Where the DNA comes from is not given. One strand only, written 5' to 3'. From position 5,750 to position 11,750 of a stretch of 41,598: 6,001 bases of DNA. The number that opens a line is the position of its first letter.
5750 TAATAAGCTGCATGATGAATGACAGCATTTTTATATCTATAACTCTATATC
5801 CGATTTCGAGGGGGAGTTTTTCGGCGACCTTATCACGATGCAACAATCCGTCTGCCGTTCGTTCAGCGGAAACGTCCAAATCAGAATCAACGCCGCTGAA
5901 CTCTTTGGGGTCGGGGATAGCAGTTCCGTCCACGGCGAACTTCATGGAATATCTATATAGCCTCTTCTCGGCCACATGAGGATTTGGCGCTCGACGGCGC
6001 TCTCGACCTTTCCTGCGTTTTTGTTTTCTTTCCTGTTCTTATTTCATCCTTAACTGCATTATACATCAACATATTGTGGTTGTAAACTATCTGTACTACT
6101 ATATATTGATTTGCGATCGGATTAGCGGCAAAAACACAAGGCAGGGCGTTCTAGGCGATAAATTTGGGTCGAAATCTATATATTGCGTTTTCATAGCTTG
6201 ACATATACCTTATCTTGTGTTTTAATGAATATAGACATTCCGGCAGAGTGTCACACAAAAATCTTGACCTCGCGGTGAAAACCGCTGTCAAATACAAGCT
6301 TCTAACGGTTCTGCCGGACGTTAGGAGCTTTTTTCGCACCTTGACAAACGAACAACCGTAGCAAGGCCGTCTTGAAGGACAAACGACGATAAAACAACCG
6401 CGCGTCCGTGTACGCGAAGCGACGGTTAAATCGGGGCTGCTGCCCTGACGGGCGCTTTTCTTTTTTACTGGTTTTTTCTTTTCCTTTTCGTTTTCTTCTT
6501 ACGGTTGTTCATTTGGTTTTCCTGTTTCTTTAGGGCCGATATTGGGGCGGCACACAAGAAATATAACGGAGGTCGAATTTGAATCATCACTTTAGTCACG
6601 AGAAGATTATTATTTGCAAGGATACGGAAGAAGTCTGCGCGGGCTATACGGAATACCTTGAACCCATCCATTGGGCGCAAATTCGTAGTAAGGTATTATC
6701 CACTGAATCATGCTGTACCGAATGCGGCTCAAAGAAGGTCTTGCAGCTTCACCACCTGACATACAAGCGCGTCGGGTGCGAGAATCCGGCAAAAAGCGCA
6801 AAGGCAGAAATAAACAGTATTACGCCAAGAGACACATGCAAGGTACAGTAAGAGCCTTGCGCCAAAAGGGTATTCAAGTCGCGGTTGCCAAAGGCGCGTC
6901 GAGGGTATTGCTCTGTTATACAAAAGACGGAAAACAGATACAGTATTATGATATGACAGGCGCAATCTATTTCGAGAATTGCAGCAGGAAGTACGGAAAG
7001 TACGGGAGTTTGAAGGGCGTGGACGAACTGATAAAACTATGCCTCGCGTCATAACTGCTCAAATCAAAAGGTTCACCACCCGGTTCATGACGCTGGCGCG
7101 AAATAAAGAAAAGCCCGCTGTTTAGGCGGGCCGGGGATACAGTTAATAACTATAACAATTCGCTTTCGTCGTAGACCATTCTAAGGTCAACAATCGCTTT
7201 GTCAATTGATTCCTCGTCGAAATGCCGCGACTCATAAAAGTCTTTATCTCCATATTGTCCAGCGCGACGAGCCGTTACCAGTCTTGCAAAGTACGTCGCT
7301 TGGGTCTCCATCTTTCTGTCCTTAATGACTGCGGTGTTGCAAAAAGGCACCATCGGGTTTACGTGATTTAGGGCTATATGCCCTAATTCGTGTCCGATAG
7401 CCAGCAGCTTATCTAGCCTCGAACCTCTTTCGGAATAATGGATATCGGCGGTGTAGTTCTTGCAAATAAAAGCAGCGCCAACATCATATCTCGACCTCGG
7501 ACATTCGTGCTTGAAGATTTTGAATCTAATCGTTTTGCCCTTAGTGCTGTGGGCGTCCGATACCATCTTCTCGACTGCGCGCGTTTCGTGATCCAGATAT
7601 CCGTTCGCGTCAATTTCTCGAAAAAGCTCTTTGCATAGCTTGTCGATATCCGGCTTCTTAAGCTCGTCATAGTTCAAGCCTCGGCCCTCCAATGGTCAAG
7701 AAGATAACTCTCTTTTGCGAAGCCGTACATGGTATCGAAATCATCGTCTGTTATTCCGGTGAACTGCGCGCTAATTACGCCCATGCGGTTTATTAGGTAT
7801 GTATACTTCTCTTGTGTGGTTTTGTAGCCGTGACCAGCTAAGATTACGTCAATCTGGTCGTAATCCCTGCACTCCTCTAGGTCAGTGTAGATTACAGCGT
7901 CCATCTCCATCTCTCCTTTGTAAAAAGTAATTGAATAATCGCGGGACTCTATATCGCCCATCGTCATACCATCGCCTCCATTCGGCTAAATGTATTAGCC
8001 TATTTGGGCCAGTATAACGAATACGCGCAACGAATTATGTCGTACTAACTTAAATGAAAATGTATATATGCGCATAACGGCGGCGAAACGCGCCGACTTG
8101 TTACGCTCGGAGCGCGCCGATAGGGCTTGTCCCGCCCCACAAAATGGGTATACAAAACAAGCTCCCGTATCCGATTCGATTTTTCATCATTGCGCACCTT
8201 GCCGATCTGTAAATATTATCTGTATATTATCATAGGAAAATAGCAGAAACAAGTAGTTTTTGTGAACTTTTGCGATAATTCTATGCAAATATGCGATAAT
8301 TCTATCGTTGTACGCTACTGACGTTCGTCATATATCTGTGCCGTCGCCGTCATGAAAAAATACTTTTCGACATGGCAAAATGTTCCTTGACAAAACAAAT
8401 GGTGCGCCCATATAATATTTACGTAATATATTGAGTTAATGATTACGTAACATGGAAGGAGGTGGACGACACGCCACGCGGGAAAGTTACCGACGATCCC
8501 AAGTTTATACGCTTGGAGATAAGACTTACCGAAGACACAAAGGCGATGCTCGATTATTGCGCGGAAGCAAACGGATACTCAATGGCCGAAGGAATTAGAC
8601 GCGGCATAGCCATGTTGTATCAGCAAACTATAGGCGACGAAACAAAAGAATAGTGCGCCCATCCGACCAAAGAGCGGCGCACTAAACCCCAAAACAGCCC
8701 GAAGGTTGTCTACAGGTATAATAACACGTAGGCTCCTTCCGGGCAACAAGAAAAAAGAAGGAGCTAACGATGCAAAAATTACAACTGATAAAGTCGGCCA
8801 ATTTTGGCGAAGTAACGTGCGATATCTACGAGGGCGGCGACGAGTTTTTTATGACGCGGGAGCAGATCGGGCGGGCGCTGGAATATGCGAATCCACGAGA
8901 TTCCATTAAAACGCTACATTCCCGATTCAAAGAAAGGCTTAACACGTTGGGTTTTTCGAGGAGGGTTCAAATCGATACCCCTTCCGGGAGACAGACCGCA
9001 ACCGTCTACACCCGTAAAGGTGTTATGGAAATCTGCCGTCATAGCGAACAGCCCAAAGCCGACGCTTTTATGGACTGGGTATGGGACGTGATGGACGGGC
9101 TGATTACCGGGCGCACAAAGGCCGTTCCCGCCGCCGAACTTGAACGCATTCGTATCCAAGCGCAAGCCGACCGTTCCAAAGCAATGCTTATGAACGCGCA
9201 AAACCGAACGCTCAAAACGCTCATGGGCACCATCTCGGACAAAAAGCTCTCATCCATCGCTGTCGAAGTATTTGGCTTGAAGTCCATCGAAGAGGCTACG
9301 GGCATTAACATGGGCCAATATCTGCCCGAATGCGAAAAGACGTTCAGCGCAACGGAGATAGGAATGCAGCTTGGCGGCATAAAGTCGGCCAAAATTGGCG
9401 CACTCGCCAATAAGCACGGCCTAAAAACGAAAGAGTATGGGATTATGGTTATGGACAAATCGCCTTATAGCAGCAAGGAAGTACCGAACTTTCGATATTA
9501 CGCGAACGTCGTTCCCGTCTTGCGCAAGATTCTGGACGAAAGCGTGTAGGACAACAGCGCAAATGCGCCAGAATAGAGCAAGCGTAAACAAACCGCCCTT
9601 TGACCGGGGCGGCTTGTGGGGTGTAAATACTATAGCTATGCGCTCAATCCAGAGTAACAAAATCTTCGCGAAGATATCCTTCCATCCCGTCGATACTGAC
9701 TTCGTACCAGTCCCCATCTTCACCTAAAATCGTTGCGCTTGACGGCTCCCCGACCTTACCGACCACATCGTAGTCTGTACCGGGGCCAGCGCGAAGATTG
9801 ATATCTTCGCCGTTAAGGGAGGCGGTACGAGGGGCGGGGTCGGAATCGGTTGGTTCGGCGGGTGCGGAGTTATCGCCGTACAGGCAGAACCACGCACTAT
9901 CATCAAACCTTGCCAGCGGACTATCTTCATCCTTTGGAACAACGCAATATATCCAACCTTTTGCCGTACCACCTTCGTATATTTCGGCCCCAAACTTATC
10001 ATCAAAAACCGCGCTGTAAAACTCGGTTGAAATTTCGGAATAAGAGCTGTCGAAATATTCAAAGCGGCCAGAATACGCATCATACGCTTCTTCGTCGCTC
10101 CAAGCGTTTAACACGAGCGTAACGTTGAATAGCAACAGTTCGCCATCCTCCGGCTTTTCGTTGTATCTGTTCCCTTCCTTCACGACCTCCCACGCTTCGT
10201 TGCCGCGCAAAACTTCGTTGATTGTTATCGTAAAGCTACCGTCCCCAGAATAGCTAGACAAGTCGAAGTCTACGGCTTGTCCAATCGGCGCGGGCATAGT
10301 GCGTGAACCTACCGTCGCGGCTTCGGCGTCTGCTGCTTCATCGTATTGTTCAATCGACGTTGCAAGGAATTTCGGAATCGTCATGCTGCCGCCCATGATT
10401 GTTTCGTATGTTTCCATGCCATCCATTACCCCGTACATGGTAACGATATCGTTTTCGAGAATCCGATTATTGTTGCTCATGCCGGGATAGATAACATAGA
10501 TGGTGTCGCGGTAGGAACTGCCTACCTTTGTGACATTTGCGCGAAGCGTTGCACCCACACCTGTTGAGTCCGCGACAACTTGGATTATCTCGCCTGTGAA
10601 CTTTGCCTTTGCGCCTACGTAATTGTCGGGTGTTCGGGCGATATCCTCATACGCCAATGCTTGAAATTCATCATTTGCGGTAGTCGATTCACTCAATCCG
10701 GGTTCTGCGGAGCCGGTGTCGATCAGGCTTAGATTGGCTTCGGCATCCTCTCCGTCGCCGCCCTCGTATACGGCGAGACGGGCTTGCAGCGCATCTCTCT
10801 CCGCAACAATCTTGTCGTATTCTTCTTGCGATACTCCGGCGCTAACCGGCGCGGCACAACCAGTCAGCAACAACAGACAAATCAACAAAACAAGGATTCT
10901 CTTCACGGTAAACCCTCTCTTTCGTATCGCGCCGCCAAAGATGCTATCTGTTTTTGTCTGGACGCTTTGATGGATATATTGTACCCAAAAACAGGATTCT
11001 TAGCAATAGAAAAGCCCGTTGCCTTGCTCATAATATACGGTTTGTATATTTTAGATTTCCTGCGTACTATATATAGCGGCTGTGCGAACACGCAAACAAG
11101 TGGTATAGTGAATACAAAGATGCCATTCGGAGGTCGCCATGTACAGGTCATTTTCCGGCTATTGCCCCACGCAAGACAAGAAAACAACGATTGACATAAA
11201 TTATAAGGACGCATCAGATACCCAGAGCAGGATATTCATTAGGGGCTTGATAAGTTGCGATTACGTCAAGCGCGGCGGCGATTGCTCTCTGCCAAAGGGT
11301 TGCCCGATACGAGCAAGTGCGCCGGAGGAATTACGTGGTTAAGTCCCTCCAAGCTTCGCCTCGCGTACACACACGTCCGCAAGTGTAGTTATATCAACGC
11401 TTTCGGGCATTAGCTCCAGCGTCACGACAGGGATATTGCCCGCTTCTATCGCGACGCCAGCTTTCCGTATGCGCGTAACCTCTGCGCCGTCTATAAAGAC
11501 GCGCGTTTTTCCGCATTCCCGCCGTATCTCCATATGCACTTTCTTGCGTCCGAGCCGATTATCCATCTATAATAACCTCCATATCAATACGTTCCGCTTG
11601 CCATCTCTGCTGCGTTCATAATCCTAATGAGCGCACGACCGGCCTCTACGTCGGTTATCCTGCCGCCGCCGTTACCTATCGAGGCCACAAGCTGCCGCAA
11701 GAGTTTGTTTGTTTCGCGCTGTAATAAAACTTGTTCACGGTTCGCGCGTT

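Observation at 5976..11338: A 5.4 kb accessory island splits the tail module between the tape measure and the Dit/Tal genes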

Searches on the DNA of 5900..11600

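Call 20: search_rna_families(source=window, start=5900, end=11600, threshold=evalue, max_evalue=1)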
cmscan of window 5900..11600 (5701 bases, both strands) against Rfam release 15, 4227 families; matches with E-value up to 1: 1.
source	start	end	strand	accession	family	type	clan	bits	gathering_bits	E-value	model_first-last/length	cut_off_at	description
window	7105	7198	-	RF00513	Trp_leader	Cis-reg; leader;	-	35.9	41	0.00011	1-100/100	no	Tryptophan operon leader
